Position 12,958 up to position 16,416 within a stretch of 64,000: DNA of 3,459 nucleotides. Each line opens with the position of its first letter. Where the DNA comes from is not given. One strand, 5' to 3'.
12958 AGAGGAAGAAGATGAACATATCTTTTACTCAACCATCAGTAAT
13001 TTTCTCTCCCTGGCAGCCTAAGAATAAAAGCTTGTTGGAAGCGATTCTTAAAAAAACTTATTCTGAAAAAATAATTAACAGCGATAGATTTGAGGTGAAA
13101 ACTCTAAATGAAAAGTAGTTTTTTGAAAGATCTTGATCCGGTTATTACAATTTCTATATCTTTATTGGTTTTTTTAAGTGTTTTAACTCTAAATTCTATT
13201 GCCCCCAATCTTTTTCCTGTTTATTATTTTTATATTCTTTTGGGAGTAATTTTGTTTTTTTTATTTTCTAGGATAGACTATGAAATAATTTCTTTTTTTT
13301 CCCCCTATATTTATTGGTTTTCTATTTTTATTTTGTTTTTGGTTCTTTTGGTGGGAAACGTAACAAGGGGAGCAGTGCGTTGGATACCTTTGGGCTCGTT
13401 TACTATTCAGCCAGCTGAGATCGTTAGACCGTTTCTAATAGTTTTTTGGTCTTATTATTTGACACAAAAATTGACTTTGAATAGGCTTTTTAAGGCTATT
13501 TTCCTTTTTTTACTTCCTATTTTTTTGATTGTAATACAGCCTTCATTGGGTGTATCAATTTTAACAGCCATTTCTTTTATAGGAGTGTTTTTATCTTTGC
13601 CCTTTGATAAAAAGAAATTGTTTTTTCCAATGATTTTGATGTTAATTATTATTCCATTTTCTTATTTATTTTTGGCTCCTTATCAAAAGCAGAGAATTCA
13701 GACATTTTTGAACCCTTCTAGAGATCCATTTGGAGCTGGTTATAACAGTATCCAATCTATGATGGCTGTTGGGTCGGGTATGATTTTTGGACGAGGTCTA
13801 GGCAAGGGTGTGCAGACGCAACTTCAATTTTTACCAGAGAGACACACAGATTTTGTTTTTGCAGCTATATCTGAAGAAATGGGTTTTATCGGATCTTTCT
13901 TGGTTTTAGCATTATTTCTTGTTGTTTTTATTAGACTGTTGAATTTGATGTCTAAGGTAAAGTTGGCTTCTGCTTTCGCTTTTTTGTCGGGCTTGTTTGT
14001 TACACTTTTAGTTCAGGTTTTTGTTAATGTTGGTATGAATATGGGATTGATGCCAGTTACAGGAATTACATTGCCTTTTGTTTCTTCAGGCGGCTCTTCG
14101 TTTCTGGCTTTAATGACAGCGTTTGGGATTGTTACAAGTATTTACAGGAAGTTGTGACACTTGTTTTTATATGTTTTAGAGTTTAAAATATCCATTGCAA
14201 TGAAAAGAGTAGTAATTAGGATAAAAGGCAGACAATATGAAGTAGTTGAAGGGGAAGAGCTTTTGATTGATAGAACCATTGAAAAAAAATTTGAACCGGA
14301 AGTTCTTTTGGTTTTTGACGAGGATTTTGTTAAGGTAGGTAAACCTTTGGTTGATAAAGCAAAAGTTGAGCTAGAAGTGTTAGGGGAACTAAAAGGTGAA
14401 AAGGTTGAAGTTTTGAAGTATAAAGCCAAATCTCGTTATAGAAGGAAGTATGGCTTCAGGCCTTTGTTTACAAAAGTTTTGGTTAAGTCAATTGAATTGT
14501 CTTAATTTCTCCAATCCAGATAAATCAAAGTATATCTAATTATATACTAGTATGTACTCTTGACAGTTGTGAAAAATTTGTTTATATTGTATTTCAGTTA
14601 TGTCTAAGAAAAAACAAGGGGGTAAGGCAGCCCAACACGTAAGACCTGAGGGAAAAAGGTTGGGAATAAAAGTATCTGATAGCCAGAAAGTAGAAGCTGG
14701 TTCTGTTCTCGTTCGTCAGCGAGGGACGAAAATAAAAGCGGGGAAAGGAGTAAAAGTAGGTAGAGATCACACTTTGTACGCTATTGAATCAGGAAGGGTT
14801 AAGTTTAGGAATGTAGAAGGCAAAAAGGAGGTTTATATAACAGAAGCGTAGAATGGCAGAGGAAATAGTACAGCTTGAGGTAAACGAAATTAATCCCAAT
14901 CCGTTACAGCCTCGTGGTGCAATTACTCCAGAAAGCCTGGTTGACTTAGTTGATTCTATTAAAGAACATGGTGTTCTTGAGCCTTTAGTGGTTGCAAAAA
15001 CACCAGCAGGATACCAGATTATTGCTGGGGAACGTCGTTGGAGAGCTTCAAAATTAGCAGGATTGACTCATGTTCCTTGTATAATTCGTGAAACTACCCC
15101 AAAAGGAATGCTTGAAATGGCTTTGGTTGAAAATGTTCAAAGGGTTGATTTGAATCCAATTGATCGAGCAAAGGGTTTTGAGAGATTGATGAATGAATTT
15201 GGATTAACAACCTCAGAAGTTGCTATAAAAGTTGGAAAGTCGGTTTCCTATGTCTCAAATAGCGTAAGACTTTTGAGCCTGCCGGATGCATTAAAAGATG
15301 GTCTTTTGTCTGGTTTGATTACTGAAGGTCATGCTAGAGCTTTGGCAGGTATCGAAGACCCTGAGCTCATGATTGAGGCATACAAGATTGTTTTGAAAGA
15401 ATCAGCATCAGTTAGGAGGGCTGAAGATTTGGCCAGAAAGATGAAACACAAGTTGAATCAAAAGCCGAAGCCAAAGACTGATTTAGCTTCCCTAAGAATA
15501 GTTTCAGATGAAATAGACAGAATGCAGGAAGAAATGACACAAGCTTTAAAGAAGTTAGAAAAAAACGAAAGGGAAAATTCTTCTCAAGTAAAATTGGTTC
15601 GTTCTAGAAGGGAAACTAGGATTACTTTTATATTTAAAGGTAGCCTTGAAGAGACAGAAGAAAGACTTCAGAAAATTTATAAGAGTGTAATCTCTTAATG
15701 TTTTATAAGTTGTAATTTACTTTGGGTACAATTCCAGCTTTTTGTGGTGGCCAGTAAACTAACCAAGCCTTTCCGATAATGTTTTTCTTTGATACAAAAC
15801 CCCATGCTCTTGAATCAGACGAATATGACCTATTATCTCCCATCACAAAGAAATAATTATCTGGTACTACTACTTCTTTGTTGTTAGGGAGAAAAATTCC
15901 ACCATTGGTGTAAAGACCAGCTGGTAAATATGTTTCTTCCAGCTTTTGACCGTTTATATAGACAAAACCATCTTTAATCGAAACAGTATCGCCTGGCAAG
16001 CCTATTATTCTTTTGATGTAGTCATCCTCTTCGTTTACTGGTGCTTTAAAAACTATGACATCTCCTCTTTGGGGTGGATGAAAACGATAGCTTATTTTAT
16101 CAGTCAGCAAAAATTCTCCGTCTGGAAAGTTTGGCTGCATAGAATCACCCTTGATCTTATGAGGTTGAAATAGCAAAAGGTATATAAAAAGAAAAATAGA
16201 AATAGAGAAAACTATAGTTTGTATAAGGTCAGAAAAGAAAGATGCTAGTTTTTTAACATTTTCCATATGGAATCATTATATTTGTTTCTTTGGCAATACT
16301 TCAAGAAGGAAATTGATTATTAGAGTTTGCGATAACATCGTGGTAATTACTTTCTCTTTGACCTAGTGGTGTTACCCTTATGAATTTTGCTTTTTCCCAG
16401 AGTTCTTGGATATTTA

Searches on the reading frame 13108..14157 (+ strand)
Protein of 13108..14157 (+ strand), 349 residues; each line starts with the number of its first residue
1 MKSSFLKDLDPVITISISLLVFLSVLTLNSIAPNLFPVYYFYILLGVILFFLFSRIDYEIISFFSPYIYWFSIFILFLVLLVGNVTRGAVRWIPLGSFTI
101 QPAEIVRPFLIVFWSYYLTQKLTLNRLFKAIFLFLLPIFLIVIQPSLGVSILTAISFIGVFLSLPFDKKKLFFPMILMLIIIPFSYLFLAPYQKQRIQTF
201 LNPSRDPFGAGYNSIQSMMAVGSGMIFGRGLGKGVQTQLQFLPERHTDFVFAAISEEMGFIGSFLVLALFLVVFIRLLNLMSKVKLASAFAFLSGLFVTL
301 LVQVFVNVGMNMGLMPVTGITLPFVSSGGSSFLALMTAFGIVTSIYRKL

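Call 9: search_protein_families(library=pfam, proteins=[window:13108-14157:+], max_evalue=0.0001)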
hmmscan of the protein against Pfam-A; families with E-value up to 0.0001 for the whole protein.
window:13108-14157:+ (349 aa): 1 family
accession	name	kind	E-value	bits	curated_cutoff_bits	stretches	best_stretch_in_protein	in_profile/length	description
PF01098.24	FTSW_RODA_SPOVE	-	8.9e-83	278.7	26.4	1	20-347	23-352/356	Cell cycle protein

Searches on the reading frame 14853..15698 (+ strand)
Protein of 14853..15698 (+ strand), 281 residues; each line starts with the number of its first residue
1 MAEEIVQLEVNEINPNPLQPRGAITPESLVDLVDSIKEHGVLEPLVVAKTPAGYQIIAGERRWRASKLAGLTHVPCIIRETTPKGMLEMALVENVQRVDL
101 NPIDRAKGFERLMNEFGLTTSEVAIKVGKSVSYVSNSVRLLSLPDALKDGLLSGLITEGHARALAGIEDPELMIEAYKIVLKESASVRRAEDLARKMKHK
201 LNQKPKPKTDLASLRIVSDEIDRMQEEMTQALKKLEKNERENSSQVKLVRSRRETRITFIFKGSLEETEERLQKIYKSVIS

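Call 9: search_protein_families(library=pfam, proteins=[window:14853-15698:+], max_evalue=0.0001)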
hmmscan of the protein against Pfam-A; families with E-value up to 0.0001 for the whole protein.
window:14853-15698:+ (281 aa): 2 families
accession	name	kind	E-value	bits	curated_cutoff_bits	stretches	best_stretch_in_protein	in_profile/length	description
PF02195.25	ParB_N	-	6.7e-31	106.6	26.3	1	3-96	1-95/95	ParB N-terminal domain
PF17762.8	HTH_ParB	-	1.3e-30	106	22.6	1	99-198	2-101/102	ParB HTH domain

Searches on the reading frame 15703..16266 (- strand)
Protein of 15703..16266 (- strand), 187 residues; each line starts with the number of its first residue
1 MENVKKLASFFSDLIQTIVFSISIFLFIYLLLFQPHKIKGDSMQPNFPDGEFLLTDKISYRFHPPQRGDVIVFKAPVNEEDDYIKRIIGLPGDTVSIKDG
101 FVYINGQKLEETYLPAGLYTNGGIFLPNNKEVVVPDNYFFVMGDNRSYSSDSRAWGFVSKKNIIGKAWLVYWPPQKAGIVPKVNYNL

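Call 10: search_protein_families(library=pfam, proteins=[window:15703-16266:-], max_evalue=0.0001)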
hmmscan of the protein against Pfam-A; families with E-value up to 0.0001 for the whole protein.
window:15703-16266:- (187 aa): 1 family
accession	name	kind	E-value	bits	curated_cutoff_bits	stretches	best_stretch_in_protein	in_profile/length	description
PF10502.14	Peptidase_S26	-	1.9e-52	178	22.9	1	13-172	3-168/168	Signal peptidase, peptidase S26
